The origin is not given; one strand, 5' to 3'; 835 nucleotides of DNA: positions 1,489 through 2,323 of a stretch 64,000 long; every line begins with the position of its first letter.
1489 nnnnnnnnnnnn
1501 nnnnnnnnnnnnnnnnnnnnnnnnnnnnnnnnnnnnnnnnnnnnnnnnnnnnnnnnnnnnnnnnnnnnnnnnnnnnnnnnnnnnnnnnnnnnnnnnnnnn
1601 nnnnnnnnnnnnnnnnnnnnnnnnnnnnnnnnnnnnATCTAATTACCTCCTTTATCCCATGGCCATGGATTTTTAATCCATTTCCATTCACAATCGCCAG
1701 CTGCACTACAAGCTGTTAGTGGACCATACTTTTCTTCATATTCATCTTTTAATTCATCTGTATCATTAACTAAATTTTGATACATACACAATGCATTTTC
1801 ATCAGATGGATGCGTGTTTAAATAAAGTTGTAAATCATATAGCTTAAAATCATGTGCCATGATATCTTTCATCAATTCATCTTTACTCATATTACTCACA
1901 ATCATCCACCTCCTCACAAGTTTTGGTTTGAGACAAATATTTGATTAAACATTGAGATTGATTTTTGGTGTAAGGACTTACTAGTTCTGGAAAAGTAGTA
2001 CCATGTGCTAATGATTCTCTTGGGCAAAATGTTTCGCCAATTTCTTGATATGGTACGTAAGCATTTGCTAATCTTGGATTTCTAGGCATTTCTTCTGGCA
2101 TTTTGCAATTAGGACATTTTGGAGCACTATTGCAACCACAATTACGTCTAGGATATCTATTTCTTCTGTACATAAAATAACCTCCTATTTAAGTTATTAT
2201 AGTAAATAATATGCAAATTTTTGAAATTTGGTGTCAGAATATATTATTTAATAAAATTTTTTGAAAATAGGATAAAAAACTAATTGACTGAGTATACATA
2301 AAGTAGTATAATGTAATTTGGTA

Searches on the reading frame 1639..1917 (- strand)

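Call 73: search_protein_families(library=pfam, proteins=[window:1639-1917:-], max_evalue=0.001)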
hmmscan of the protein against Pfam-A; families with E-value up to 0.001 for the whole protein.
window:1639-1917:- (92 aa): 1 family
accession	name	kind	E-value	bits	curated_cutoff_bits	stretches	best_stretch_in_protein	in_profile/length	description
PF12652.12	CotJB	-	1.5e-28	99.2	29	1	14-88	2-76/76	CotJB protein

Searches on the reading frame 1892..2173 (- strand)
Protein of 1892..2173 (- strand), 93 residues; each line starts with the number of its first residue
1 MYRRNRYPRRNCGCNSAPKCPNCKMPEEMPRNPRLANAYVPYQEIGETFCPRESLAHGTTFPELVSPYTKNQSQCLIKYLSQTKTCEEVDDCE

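Call 73: search_protein_families(library=pfam, proteins=[window:1892-2173:-], max_evalue=0.001)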
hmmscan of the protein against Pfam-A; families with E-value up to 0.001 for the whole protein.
window:1892-2173:- (93 aa): 1 family
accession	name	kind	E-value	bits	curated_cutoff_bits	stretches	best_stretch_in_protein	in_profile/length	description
PF11007.13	CotJA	-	2.9e-13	49.9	25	1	35-68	2-35/35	Spore coat associated protein JA (CotJA)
